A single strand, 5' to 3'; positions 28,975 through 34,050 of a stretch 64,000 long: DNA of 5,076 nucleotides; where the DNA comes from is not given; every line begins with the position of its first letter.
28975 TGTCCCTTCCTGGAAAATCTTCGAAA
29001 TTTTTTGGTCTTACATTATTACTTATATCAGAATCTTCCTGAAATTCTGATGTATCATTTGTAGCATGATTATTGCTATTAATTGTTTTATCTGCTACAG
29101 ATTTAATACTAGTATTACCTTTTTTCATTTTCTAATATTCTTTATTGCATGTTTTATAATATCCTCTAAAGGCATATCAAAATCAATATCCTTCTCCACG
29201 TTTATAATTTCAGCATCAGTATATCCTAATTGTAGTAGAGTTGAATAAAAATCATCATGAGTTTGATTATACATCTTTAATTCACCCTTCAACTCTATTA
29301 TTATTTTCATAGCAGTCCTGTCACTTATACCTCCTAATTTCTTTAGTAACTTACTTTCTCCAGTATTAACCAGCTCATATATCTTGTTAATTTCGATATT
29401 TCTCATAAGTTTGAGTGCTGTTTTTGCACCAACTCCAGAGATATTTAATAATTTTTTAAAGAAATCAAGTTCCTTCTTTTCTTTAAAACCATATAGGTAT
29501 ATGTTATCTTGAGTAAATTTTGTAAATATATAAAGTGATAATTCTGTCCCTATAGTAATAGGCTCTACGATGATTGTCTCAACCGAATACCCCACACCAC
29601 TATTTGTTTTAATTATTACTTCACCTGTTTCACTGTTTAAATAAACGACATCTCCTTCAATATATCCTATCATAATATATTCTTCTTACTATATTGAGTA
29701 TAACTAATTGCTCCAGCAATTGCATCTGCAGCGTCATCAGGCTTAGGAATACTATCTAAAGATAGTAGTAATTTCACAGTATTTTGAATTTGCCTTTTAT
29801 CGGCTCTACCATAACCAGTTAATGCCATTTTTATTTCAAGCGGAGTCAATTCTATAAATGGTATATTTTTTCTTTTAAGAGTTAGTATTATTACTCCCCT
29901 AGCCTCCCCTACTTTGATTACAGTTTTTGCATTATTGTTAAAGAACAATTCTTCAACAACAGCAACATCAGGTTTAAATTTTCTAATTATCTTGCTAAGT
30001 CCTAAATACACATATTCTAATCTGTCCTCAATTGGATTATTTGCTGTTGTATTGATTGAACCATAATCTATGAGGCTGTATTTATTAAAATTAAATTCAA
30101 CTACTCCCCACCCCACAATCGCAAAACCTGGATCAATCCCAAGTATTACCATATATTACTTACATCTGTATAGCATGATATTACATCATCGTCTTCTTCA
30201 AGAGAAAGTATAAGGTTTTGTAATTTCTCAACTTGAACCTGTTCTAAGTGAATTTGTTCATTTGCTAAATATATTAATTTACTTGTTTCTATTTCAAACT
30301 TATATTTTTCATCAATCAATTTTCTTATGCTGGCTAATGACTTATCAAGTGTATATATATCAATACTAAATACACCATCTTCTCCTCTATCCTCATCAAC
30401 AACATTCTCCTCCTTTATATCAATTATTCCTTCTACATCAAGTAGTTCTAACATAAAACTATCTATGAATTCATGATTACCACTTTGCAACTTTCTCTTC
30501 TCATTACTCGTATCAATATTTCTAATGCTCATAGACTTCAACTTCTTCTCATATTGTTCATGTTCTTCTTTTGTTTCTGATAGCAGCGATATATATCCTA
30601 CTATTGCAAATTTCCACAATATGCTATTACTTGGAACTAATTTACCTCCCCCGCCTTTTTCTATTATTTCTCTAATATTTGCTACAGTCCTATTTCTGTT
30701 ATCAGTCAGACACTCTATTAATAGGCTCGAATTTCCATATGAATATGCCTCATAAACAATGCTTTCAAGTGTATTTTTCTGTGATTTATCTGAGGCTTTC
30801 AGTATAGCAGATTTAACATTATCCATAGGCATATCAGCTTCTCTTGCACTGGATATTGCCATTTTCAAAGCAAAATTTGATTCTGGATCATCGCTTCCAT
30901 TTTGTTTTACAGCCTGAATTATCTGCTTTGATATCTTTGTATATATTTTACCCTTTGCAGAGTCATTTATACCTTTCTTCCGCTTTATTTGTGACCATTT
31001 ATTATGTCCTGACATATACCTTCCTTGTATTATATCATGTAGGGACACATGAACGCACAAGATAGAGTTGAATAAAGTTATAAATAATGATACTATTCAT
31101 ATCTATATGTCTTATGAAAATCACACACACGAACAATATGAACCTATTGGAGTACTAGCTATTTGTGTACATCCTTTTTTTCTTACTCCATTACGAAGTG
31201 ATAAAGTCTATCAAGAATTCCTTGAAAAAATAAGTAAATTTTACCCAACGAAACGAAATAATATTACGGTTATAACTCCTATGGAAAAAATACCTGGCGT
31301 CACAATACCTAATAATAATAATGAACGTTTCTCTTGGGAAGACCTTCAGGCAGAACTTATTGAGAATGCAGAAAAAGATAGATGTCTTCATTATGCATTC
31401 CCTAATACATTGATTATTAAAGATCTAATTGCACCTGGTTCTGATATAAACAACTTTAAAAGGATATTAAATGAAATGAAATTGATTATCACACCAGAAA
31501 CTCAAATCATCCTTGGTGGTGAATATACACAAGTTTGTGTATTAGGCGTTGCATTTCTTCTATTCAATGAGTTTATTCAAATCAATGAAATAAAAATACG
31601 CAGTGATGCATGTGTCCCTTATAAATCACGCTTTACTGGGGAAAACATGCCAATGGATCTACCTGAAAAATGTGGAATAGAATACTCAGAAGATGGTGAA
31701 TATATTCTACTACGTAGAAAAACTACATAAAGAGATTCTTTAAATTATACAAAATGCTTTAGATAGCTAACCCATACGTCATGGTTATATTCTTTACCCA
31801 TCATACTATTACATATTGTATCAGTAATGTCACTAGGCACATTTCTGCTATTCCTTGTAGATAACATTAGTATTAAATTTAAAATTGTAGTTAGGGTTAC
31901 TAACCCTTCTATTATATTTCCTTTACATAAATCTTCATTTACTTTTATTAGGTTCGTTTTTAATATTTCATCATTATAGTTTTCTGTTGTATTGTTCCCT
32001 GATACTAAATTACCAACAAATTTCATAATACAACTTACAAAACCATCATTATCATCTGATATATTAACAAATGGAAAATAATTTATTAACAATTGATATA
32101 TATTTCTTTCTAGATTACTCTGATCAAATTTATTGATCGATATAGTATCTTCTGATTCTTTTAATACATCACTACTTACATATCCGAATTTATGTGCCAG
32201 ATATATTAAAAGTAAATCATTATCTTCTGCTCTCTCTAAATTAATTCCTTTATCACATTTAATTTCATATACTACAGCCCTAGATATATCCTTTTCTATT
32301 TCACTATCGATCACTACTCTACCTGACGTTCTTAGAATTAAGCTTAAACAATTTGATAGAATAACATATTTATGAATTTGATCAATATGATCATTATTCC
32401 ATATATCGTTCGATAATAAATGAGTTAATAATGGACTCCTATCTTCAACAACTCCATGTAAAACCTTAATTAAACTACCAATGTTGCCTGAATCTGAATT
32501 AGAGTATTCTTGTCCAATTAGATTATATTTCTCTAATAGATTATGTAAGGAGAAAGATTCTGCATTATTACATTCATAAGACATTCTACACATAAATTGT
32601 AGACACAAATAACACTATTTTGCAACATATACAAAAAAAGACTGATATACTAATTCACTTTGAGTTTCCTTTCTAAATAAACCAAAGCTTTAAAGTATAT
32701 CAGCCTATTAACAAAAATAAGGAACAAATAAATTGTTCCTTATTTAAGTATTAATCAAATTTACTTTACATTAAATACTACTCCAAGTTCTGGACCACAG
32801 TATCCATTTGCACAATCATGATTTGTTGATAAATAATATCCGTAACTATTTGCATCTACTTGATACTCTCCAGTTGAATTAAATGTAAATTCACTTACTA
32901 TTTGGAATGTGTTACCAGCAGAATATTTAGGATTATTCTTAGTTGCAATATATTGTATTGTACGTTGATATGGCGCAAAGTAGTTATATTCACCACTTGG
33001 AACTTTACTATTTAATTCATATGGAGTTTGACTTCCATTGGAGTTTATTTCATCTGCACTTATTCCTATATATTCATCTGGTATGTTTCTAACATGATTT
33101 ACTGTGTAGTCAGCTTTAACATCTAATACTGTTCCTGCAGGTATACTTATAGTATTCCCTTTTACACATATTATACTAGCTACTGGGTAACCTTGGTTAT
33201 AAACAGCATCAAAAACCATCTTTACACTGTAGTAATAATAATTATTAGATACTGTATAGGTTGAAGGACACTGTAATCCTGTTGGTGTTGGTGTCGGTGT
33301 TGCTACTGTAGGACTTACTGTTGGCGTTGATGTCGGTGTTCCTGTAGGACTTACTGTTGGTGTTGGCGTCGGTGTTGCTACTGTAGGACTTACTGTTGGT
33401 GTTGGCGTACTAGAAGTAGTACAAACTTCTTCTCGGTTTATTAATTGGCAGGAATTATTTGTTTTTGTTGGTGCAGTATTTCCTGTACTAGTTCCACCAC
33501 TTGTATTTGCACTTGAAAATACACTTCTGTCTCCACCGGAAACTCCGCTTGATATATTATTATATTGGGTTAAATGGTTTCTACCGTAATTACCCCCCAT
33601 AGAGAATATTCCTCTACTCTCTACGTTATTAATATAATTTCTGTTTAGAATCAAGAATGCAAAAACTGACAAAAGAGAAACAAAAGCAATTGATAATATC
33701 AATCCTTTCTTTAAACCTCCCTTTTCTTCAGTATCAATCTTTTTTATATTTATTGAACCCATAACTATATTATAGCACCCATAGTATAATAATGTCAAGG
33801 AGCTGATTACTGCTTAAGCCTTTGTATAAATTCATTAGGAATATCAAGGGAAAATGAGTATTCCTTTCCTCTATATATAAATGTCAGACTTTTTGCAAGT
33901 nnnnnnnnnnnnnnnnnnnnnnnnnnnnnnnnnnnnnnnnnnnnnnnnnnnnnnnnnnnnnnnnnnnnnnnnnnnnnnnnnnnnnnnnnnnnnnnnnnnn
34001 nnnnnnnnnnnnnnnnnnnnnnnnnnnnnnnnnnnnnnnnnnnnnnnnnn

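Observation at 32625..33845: Segmental duplication of a surface-protein module, copy 1: conserved anchor and C-terminal domain with a PT-rich stalk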

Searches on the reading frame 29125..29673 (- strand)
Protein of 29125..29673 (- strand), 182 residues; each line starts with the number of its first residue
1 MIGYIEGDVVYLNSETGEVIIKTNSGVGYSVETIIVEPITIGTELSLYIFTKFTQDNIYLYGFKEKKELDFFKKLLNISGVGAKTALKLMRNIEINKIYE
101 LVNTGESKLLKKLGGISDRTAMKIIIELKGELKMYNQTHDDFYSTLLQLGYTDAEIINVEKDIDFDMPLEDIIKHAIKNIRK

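Call 46: search_protein_families(library=pfam, proteins=[window:29125-29673:-], max_evalue=0.001)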
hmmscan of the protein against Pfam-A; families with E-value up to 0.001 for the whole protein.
window:29125-29673:- (182 aa): 3 families
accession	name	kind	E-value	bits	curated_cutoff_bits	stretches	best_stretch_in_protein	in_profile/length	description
PF14520.12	HHH_5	-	1.1e-09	39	27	1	72-129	1-56/57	Helix-hairpin-helix domain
PF01330.27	RuvA_N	-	4.8e-07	30.2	23.6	1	1-62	1-61/61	RuvA N terminal domain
PF07499.19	RuvA_C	-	5.1e-05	24.1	24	1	140-180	4-46/47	RuvA, C-terminal domain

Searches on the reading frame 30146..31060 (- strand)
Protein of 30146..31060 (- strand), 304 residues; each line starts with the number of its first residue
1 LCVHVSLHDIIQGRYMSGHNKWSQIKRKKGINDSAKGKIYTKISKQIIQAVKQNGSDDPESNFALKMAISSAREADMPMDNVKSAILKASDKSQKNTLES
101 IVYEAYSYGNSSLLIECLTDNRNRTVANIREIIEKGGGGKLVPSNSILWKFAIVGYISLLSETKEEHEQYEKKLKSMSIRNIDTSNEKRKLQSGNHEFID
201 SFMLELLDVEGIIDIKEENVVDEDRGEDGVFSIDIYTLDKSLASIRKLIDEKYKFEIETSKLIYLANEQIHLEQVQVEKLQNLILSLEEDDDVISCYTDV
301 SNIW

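Call 46: search_protein_families(library=pfam, proteins=[window:30146-31060:-], max_evalue=0.001)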
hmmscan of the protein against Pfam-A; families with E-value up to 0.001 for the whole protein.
window:30146-31060:- (304 aa): 3 families
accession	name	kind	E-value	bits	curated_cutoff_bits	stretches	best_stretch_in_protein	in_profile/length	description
PF01709.26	Transcrip_reg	-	1.7e-29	103.1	27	2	98-174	1-75/160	TACO1/YebC second and third domain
PF20772.2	TACO1_YebC_N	-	9.7e-24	84.1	36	1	20-91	1-72/73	TACO1/YebC protein N-terminal domain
PF04576.20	Zein-binding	-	0.00097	19.8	23.1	1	239-293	33-87/92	Zein-binding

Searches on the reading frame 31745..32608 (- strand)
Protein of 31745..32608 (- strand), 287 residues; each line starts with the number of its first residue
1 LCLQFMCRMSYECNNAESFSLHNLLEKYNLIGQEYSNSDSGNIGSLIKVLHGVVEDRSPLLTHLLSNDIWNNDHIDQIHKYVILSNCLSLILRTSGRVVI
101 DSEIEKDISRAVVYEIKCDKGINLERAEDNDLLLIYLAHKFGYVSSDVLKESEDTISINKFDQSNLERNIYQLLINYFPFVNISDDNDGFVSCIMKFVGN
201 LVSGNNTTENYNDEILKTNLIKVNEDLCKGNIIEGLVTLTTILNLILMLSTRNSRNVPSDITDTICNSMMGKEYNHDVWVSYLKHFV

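Call 9: search_protein_families(library=pfam, proteins=[window:31745-32608:-], max_evalue=0.01)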
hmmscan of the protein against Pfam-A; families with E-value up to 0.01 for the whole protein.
window:31745-32608:- (287 aa): 0 families

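Call 49: search_protein_families(library=ncbifam, proteins=[window:31745-32608:-], max_evalue=0.1)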
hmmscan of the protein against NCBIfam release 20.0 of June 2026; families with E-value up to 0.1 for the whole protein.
window:31745-32608:- (287 aa): 2 families
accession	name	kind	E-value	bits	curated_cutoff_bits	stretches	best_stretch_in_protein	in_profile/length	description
NF005071.0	PRK06489.1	equivalog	0.05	12.7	305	1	20-86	47-113/362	hypothetical protein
TIGR01848.1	PHA_reg_PhaR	equivalog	0.063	13.7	109.45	0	78-120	16-58/107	polyhydroxyalkanoate synthesis repressor PhaR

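Call 50: search_protein_families(library=phrogs, proteins=[window:31745-32608:-], max_evalue=0.1)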
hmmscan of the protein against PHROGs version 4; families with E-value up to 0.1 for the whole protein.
window:31745-32608:- (287 aa): 1 family
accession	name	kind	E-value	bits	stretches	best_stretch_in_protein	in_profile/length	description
phrog_14565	-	unknown function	0.027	15.6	0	64-102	32-69/75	-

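Call 75: find_homologous_proteins(query=window:31745-32608:-, max_evalue=0.001)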
Query window:31745-32608:- (287 aa): 1 proteins with E <= 0.001 among 522 candidates.
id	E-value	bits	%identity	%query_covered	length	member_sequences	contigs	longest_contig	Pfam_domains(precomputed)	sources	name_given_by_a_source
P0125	3.0e-180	616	100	98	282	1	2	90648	-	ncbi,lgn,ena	-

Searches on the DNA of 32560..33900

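Call 64: search_rna_families(source=window, start=32560, end=33900, threshold=evalue, max_evalue=1)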
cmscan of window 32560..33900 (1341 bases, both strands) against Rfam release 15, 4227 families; matches with E-value up to 1: 3.
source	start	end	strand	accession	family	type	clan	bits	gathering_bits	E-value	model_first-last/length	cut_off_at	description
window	32658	32749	+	RF02432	SpF25_sRNA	Gene; sRNA;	-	25.8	48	0.13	1-102/102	no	Streptococcus sRNA SpF25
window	32716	32748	+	RF04343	Plastid-psbA-2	Cis-reg;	CL00153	20.2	55.8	0.82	1-60/60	no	Plastid-psbA-2 3UTR RNA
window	33658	33743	-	RF03967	mir-1270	Gene; miRNA;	-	19.8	90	0.44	1-83/83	no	mir-1270 microRNA precursor family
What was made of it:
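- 32633..32706 (-): Hairpin 2 (13-bp outer stem plus inner stem) followed by T7. It is either a second intrinsic terminator or a small structured 3' element. No Rfam family (call 64).
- Tried and rejected: A known RNA family for the 3' element was rejected (call 64).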

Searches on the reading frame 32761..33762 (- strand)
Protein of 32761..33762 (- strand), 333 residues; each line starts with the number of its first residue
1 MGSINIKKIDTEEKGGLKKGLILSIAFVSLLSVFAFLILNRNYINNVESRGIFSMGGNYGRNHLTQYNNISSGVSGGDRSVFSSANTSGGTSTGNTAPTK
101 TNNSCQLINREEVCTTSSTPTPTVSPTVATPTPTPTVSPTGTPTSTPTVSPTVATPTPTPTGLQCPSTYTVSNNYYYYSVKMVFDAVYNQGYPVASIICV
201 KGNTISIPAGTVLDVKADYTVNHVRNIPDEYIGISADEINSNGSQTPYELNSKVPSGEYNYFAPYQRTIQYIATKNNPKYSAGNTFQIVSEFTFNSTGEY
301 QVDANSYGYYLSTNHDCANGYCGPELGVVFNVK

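Call 9: search_protein_families(library=pfam, proteins=[window:32761-33762:-], max_evalue=0.01)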
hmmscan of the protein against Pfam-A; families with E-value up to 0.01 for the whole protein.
window:32761-33762:- (333 aa): 0 families

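Call 49: search_protein_families(library=ncbifam, proteins=[window:32761-33762:-], max_evalue=0.1)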
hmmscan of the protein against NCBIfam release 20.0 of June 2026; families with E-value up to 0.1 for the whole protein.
window:32761-33762:- (333 aa): 1 family
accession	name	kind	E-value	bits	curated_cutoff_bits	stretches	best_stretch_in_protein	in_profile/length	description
TIGR04526.1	predic_Ig_block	subfamily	0.0082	15.1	150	1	84-280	43-236/693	putative immunoglobulin-blocking virulence protein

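Call 50: search_protein_families(library=phrogs, proteins=[window:32761-33762:-], max_evalue=0.1)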
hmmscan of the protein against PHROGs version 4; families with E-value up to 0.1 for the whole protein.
window:32761-33762:- (333 aa): 1 family
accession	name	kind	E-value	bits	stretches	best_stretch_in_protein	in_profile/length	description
phrog_15511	-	unknown function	1.2e-05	25.6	1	83-300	209-415/511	-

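Call 70: find_related_loci(query=A4, collection=viral_contigs, flank=5000)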
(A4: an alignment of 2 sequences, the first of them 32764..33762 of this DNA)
Query A4 (333 aa) in viral_contigs; peptide patterns used: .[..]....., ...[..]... (x = any residue, [..] = any of these).
470 stretches matched a pattern, but none encodes a relative of the query by tblastn (E <= 1e-3).

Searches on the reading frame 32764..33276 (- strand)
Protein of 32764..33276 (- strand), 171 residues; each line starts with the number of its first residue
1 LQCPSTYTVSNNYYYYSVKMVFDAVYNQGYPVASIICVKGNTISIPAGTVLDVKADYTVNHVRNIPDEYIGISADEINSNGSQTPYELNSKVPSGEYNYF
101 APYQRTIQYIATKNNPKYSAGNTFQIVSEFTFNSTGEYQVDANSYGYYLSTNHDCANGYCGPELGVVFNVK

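Call 20: find_related_loci(query=A2, collection=genome_contigs, flank=10000)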
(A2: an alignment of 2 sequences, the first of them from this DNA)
Query A2 (171 aa) in genome_contigs; peptide patterns used: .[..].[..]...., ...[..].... (x = any residue, [..] = any of these).
109 stretches matched a pattern, but none encodes a relative of the query by tblastn (E <= 1e-3).

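Call 23: search_protein_representatives(alignment_id=A2)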
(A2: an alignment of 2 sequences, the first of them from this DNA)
Query: 2 sequences, 173 profile positions. Proteins with E-value up to 0.001 (for the whole library): 3; up to 1e-10: 2; up to 1e-30: 1. The best 3 are listed.
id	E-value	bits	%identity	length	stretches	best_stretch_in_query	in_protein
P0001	3.4e-99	346.6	-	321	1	1-173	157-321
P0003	1.2e-11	61.5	-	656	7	15-123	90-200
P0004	9.0e-06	42.4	-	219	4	89-110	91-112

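Call 28: find_related_loci(query=A2, collection=metagenome_contigs, flank=10000)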
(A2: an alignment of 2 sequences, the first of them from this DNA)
Query A2 (171 aa) in metagenome_contigs; peptide patterns used: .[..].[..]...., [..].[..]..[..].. (x = any residue, [..] = any of these).
234 stretches matched a pattern, but none encodes a relative of the query by tblastn (E <= 1e-3).

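Call 36: search_solved_structures(query=A2, max_evalue=10)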
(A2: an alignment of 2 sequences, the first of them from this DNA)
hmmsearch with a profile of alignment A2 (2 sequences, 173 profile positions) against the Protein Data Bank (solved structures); distinct sequences matched with E-value up to 10: 1.
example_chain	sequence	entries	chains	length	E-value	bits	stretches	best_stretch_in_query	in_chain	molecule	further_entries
6swg_C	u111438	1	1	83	0.74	13.3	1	105-143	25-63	Protein TASOR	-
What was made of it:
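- Tried and rejected: PDB sequences (call 36);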

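Call 39: predict_structure(alignment_id=A2)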
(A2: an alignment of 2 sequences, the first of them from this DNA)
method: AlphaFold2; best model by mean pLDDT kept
length: 171 residues; sequences in the alignment: 2
mean_pLDDT: 44.1   pTM: 0.39
mean pLDDT of the five models: 44.1, 43.4, 41.1, 40.8, 40.1
residues with pLDDT >= 90: 0; 70-90: 0; 50-70: 52; < 50: 119
segments of 3 or more residues with pLDDT < 50: 1-18, 39-42, 67-72, 80-133, 141-171
pLDDT, mean of each block of 10 residues (from residue 1): 34 47 52 51 54 53 49 50 43 43 36 34 44 51 39 34 35 30
secondary structure, 60 per line:
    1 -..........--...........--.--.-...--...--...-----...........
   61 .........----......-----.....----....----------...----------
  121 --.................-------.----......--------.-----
elements in order: E2-11 E14-24 E37-39 E42-44 E50-66 H74-79 H85-89 H94-97 E108-110 E123-139 H152-157
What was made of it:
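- On Fibronectin type III / Ig-like beta-sandwich domains: The AF2 model is mostly beta but unreliable (call 39).
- Tried and rejected: The head with a 2-sequence alignment gave pLDDT 44, pTM 0.39 (call 39).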

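Call 41: search_protein_families(library=pfam, proteins=[window:32764-33276:-], max_evalue=10)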
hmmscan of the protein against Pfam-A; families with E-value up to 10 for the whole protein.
seq(171 aa): 0 families
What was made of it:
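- On Fibronectin type III / Ig-like beta-sandwich domains: Pfam shows no FN3 hit (call 41).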

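Call 61: fold_search(model_id=the predicted structure, library=pdb)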
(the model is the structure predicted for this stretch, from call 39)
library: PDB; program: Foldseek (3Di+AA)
matches with E <= 10: 200; with E <= 0.001: 0
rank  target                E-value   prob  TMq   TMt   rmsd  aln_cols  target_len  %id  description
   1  8kef_a                3.6e-01  0.20  0.28  0.21  14.1       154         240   14  Cyanophage A-1(L) neck/gp7-terminator (released 2024-04-17)
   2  8gtf_k                4.8e-01  0.08  0.17  0.19  12.6       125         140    8  Cryo-EM model of the marine siphophage vB_DshS-R4C stopper-terminator complex (released 2023-07-12)
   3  8hdr_G                5.6e-01  0.10  0.22  0.24  12.8       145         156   10  Cyanophage Pam3 neck (released 2023-02-01)
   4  8fvh_M                7.1e-01  0.08  0.19  0.19  10.8       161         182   10  Pseudomonas phage E217 neck (portal, head-to-tail connector, collar and gateway proteins) (released 2023-07-26)
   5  9b42_G                7.9e-01  0.04  0.16  0.14  14.4       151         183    8  Pseudomonas phage Pa193 neck and extended tail (collar, gateway, tail tube, and sheath proteins) (released 2024-10-16)
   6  9vyc_A                1.2e+00  0.07  0.17  0.15  13.8       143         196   10  The crystal structure of PaiB from Bacillus stearothermophilus bound to HEM (released 2026-04-01)
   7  2ol5_B                1.3e+00  0.08  0.18  0.17  11.2       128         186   11  Crystal Structure of a protease synthase and sporulation negative regulatory protein PAI 2 from Bacillus stearothermop (released 2007-02-20)
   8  2fg9                  1.3e+00  0.06  0.17  0.17  10.1       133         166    8  CRYSTAL STRUCTURE OF A PUTATIVE 5-NITROIMIDAZOLE ANTIBIOTIC RESISTANCE PROTEIN (BT_3078) FROM BACTEROIDES THETAIOTAOMICR (released 2006-01-10)
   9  2gjv_A                1.7e+00  0.04  0.17  0.20  13.4       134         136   12  Crystal Structure of a Protein of Unknown Function from Salmonella typhimurium (released 2006-04-11)
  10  6yfj_AA               1.8e+00  0.09  0.17  0.23   8.0       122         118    7  Virus-like particle of bacteriophage ESE001 (released 2020-09-02)
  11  7z6q_J                2.0e+00  0.08  0.26  0.15   8.4       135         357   11  Cryo-EM structure of the whole photosynthetic complex from the green sulfur bacteria (released 2023-02-08)
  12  7kjk_A5               2.0e+00  0.07  0.25  0.26  12.5       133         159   12  The Neck region of Phage XM1 (6-fold symmetry) (released 2021-11-03)
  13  8fwm_AS               2.0e+00  0.02  0.14  0.14  12.8       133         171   12  Structure of tail-neck junction of Agrobacterium phage Milano (released 2023-12-06)
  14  8fwm_AT               2.2e+00  0.03  0.16  0.16  13.0       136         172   13  Structure of tail-neck junction of Agrobacterium phage Milano (released 2023-12-06)
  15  8fwe_AQ               2.2e+00  0.03  0.16  0.17  12.7       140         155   14  Neck structure of Agrobacterium phage Milano, C3 symmetry (released 2023-12-06)
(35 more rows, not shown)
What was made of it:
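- Tried and rejected: Foldseek with that model gave nothing at E<=0.001 and TM below 0.3 (call 61).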
